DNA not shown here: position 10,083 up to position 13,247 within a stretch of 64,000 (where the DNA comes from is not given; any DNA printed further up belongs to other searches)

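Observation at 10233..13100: Orphan cytoplasmic Psr/Phs/SoeA-like molybdoenzyme with no Tat leader and no partner subunits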

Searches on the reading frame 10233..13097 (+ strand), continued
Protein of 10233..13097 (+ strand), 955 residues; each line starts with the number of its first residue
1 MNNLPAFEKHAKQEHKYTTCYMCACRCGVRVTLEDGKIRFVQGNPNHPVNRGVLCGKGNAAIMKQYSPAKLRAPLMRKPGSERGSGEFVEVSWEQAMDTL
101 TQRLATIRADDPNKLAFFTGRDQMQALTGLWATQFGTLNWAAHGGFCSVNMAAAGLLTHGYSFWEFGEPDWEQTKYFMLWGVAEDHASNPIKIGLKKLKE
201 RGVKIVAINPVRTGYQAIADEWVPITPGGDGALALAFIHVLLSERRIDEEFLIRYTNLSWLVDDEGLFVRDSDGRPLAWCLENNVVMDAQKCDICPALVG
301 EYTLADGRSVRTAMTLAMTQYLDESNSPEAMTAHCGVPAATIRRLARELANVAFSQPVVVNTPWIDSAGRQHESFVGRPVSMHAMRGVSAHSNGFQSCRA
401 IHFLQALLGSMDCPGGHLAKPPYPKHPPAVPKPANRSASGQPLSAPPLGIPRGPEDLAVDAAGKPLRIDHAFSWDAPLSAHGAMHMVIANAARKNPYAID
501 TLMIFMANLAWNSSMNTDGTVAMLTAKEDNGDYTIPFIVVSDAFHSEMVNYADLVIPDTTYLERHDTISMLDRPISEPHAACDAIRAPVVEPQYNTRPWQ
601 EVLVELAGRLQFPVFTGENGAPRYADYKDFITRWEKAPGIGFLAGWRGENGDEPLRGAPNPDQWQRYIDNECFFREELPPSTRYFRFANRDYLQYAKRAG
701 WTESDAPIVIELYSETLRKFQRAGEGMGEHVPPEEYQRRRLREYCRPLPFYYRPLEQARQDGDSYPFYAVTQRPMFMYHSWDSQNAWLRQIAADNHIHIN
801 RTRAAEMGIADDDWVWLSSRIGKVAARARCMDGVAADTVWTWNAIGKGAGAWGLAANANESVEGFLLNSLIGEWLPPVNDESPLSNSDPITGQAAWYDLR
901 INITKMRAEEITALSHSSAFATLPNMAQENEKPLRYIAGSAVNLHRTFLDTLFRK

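Call 12: find_related_loci(query=window:10233-13097:+, collection=genome_contigs, flank=10000)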
Query window:10233-13097:+ (955 aa) in genome_contigs; peptide patterns used: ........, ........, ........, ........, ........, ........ (x = any residue, [..] = any of these).
414 stretches matched a pattern; 391 encode a relative of the query (tblastn E <= 1e-3); the best 80 are kept; 80 distinct loci.
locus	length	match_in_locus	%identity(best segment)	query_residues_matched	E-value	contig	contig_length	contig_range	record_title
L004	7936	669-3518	83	3-954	0e+0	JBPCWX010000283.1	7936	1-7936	MAG: Gammaproteobacteria bacterium isolate MAG_seacave_3 S1Ck127_12326748, whole genome shotgun sequence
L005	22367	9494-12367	71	1-954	0e+0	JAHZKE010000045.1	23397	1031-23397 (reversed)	MAG: Proteobacteria bacterium isolate O_S4.2_bin.19 k141_377445, whole genome shotgun sequence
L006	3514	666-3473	74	3-952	0e+0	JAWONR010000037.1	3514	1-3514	MAG: Candidatus Persebacter sydneyensis isolate Crel c29 Ga0304724_1037, whole genome shotgun sequence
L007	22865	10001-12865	70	2-955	0e+0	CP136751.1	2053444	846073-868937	MAG: Candidatus Zeuxoniibacter abyssi isolate AB1(2) chromosome, complete genome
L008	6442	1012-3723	72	1-910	0e+0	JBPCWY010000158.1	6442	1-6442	MAG: Gammaproteobacteria bacterium isolate MAG_seacave_22 S1Ck127_10263899, whole genome shotgun sequence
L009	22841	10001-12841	66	3-954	0e+0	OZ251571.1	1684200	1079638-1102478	MAG: Gammaproteobacteria bacterium isolate 6b697a3b-8b94-4661-a581-6f508c92be73 genome assembly, chromosome: 1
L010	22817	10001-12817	69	4-946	0e+0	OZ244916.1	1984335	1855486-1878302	MAG: Gammaproteobacteria bacterium isolate a14b544d-f177-46ce-88e9-51ceebe1943b genome assembly, chromosome: 1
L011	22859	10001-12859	67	4-954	0e+0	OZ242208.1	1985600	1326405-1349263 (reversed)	MAG: Gammaproteobacteria bacterium isolate 08dfc7d2-33aa-48a5-bccb-5c38dce217f4 genome assembly, chromosome: 1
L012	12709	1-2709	69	40-946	0e+0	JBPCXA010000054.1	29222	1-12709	MAG: Gammaproteobacteria bacterium isolate MAG_seacave_91 S1Ck127_4211036, whole genome shotgun sequence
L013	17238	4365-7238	63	3-954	0e+0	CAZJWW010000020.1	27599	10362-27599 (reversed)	MAG TPA_asm: uncultured Gammaproteobacteria bacterium isolate SRP065251_co1_30 genome assembly, contig: NODE_1115_length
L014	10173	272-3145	63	3-954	0e+0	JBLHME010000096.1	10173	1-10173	MAG: Cryomorphaceae bacterium isolate 3300057242_91 Ga0535639_0009580, whole genome shotgun sequence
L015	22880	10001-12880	62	1-954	0e+0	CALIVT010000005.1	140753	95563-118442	MAG: uncultured Arenicella sp. isolate R2_Bin_METABAT__76_1 genome assembly, contig: c_000000052160, whole genome shotgu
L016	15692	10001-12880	62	1-954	0e+0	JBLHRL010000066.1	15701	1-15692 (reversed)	MAG: Arenicella sp. isolate 3300055292_92 Ga0535668_0004341, whole genome shotgun sequence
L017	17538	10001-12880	62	1-954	0e+0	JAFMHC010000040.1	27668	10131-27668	MAG: Gammaproteobacteria bacterium isolate DEBay_Spr20G08_31 NODE_1185_length_27668_cov_5.64828, whole genome shotgun se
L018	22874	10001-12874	62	3-954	0e+0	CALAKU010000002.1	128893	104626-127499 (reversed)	MAG: uncultured Arenicella sp. isolate R1_Bin_METABAT__171_1 genome assembly, contig: c_000002272077, whole genome shotg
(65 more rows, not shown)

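Call 15: find_encoding_contigs(protein=window:10233-13097:+, flank=10000, max_places=3)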
Protein window:10233-13097:+ (955 aa): 11 contigs read that carry it; 3 places shown.
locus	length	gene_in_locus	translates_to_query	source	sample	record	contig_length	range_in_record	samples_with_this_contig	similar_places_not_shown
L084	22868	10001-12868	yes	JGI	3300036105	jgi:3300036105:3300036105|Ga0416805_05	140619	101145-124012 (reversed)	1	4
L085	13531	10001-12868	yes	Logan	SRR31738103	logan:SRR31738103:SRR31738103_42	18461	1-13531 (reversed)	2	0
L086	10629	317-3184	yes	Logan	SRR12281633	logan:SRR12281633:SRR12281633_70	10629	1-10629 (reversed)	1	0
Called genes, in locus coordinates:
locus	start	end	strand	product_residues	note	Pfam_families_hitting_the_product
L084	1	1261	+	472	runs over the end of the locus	-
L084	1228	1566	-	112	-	-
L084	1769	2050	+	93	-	PF12006:DUF3500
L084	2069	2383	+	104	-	PF12006:DUF3500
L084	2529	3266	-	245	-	PF09948:PpoB2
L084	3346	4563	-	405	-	PF00724:Oxidored_FMN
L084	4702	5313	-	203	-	PF00848:Ring_hydroxyl_A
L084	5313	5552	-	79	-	-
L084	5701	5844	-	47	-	-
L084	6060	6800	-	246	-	PF03328:HpcH_HpaI, PF15617:C-C_Bond_Lyase (faint), PF22484:DUF6986 (weak)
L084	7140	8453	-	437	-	PF05221:AdoHcyase, PF00670:AdoHcyase_NAD, PF02826:2-Hacid_dh_C (weak), PF07991:KARI_N (weak)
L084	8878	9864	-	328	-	PF00814:TsaD, PF22521:HypF_C_2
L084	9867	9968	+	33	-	-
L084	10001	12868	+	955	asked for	PF04879:Molybdop_Fe4S4, PF00384:Molybdopterin, PF01568:Molydop_binding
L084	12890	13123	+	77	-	PF07237:DUF1428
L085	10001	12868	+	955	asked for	PF04879:Molybdop_Fe4S4, PF00384:Molybdopterin, PF01568:Molydop_binding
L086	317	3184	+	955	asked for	PF04879:Molybdop_Fe4S4, PF00384:Molybdopterin, PF01568:Molydop_binding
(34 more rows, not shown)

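Call 16: find_encoding_contigs(protein=P0007, flank=6000, max_places=1)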
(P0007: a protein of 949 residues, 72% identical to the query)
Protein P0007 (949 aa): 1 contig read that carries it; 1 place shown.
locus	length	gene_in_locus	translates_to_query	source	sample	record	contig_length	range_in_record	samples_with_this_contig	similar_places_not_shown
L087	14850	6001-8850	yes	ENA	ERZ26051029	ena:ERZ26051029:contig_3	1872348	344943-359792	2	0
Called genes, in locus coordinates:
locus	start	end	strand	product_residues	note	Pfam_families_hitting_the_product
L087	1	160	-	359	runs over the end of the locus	PF13685:Fe-ADH_2 (weak), PF01761:DHQ_synthase, PF24621:DHQS_C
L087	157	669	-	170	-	PF13238:AAA_18 (weak), PF01202:SKI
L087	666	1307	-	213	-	PF12766:Pyridox_oxase_2 (weak), PF01243:PNPOx_N, PF10590:PNP_phzG_C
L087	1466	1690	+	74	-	-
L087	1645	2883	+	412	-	PF01960:ArgJ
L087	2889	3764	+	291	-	PF05673:DUF815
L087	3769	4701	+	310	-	PF00293:NUDIX, PF14815:NUDIX_4, PF22327:Nudt16-like (weak), PF02581:TMP-TENI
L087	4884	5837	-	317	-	-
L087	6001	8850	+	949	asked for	PF04879:Molybdop_Fe4S4, PF00384:Molybdopterin, PF01568:Molydop_binding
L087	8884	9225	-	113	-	-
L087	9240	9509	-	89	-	-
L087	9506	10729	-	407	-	PF04326:SLFN_AlbA_2, PF13749:HATPase_c_4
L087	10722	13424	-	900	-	PF13476:AAA_23, PF13175:AAA_15 (weak), PF13304:AAA_21 (weak)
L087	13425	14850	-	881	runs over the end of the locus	PF01555:N6_N4_Mtase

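Call 22: find_homologous_proteins(query=A1, max_evalue=0.00001)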
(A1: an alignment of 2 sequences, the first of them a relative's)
Query A1 (2 sequences) (298 aa, profile of the alignment): 6532 proteins with E <= 0.00001 among 8000 candidates; the best 120 are listed.
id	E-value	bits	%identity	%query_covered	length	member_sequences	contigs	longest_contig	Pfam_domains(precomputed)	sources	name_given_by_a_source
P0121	1.3e-165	569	98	100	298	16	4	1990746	PF04976.18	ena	-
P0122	1.9e-163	561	44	98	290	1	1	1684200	PF04976.18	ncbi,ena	-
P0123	6.3e-105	369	58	99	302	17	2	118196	PF04976.18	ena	-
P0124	1.3e-101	358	55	99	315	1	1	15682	PF04976.18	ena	-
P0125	4.3e-98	347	52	99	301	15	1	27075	PF04976.18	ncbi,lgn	-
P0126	3.9e-96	340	55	98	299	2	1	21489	PF04976.18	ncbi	-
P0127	6.7e-96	340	51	98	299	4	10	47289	PF04976.18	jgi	jgi:DMSO reductase anchor subunit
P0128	9.6e-96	339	55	98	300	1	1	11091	PF04976.18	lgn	-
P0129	1.4e-95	339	54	99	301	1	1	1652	PF04976.18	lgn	-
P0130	5.3e-95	337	45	98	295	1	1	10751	PF04976.18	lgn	-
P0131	2.9e-94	334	55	98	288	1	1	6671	PF04976.18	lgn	-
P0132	5.8e-93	330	55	99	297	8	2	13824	PF04976.18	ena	-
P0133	1.8e-92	328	53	98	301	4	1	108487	PF04976.18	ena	-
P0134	5.3e-92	327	55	99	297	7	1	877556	PF04976.18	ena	-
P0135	1.1e-91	326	51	98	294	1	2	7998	PF04976.18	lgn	-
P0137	1.6e-90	322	53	98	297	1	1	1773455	PF04976.18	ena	-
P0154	7.5e-83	297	51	98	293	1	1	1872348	PF04976.18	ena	-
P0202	2.4e-71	259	46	99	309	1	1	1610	PF04976.18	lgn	-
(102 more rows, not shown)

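Call 23: find_encoding_contigs(protein=P0154, flank=6000, max_places=2)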
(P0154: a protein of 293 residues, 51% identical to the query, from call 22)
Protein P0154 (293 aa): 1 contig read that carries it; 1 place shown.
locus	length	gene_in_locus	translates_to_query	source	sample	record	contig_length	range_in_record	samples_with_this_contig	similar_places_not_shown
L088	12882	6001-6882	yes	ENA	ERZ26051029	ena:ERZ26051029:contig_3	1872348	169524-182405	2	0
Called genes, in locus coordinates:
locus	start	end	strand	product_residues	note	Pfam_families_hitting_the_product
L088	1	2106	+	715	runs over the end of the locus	PF17764:PriA_3primeBD, PF00270:DEAD, PF04851:ResIII, PF00271:Helicase_C (faint), PF18319:Zn_ribbon_PriA, PF18074:PriA_C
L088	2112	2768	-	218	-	-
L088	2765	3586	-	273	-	PF01170:UPF0020 (faint), PF01555:N6_N4_Mtase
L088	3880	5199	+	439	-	PF13742:tRNA_anti_2, PF02601:Exonuc_VII_L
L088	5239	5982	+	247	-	PF12797:Fer4_2 (weak), PF12838:Fer4_7 (weak), PF13237:Fer4_10 (weak), PF13247:Fer4_11, PF12838:Fer4_7, PF00037:Fer4, PF12797:Fer4_2 (weak), PF12837:Fer4_6 (weak), +4 more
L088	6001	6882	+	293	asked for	PF04976:DmsC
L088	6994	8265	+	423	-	-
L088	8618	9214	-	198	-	PF01810:LysE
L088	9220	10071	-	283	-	PF00892:EamA (faint)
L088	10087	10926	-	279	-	PF13714:PEP_mutase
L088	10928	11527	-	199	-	PF02508:Rnf-Nqr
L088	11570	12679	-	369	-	PF01702:TGT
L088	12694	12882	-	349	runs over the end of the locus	PF02547:Queuosine_synth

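Call 24: find_encoding_contigs(protein=P0137, flank=6000, max_places=2)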
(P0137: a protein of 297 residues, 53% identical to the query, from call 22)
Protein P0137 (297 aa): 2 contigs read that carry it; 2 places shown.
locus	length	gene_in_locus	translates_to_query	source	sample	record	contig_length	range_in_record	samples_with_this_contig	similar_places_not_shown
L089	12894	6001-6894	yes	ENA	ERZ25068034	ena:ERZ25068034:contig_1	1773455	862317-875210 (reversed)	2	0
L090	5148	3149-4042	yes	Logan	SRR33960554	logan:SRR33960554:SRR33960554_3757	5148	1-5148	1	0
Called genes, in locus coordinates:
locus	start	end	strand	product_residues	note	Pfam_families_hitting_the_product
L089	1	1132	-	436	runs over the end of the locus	PF00463:ICL, PF13714:PEP_mutase, PF00463:ICL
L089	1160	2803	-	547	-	PF20656:MS_N, PF01274:MS_TIM-barrel, PF20659:MS_C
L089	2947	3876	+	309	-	PF02729:OTCace_N, PF00185:OTCace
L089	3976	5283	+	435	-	PF00815:Histidinol_dh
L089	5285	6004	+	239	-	PF14697:Fer4_21 (faint), PF13237:Fer4_10 (weak), PF13247:Fer4_11, PF12838:Fer4_7, PF13187:Fer4_9 (weak), PF00037:Fer4, PF12797:Fer4_2 (weak), PF12837:Fer4_6 (weak)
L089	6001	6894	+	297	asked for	PF04976:DmsC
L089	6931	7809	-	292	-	PF00892:EamA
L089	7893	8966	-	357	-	PF01661:Macro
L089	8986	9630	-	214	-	PF14487:DarT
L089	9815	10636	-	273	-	PF12849:PBP_like_2, PF13531:SBP_bac_11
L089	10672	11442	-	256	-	PF00005:ABC_tran, PF02463:SMC_N (weak), PF13304:AAA_21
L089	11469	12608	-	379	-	PF00528:BPD_transp_1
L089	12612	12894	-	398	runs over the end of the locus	PF00528:BPD_transp_1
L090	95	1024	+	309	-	PF02729:OTCace_N, PF00185:OTCace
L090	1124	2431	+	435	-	PF00815:Histidinol_dh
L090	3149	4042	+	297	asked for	PF04976:DmsC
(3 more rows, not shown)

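Call 25: find_encoding_contigs(protein=P0127, flank=8000, max_places=4)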
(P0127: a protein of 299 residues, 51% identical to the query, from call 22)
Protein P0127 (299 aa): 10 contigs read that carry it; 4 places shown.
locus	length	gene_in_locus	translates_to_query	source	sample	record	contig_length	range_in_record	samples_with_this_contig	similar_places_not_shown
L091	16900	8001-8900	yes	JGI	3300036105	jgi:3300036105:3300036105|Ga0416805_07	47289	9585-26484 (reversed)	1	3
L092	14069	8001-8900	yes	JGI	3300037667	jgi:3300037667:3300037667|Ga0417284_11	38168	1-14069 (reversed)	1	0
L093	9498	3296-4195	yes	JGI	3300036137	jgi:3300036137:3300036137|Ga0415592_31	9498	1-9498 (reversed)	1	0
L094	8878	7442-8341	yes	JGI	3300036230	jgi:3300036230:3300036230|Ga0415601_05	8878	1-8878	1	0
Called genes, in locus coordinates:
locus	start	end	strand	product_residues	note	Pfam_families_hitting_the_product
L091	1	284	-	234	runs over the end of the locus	PF01578:Cytochrom_C_asm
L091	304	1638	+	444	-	PF02881:SRP54_N, PF00448:SRP54, PF01656:CbiA (weak), PF02978:SRP_SPB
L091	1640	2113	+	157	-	PF00583:Acetyltransf_1, PF13673:Acetyltransf_10 (weak), PF13508:Acetyltransf_7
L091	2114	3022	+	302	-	PF00005:ABC_tran, PF13304:AAA_21 (weak)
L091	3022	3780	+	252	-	PF01061:ABC2_membrane, PF12698:ABC2_membrane_3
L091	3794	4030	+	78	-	PF01722:BolA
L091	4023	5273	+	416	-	PF00275:EPSP_synthase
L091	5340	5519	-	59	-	-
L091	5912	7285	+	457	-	PF13742:tRNA_anti_2, PF01336:tRNA_anti-codon (weak), PF02601:Exonuc_VII_L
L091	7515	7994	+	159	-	PF12838:Fer4_7, PF13187:Fer4_9 (weak), PF13237:Fer4_10 (weak), PF13247:Fer4_11, PF12797:Fer4_2 (weak), PF12837:Fer4_6 (weak), PF00037:Fer4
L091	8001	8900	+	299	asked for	PF04976:DmsC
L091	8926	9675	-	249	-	PF00106:adh_short, PF08659:KR, PF13561:adh_short_C2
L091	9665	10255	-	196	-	PF00117:GATase, PF07722:Peptidase_C26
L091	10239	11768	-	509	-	PF04715:, PF00425:Chorismate_bind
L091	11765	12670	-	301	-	PF00698:Acyl_transf_1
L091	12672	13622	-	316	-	PF08545:ACP_syn_III, PF08541:ACP_syn_III_C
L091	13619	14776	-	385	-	PF02504:FA_synthesis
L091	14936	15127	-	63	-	-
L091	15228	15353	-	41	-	-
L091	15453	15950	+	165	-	PF00588:SpoU_methylase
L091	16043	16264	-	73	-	PF01176:eIF-1a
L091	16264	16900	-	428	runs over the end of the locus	PF00344:SecY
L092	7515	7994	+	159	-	PF12838:Fer4_7, PF13187:Fer4_9 (weak), PF13237:Fer4_10 (weak), PF13247:Fer4_11, PF12797:Fer4_2 (weak), PF12837:Fer4_6 (weak), PF00037:Fer4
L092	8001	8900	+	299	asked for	PF04976:DmsC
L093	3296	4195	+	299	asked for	PF04976:DmsC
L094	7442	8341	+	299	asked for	PF04976:DmsC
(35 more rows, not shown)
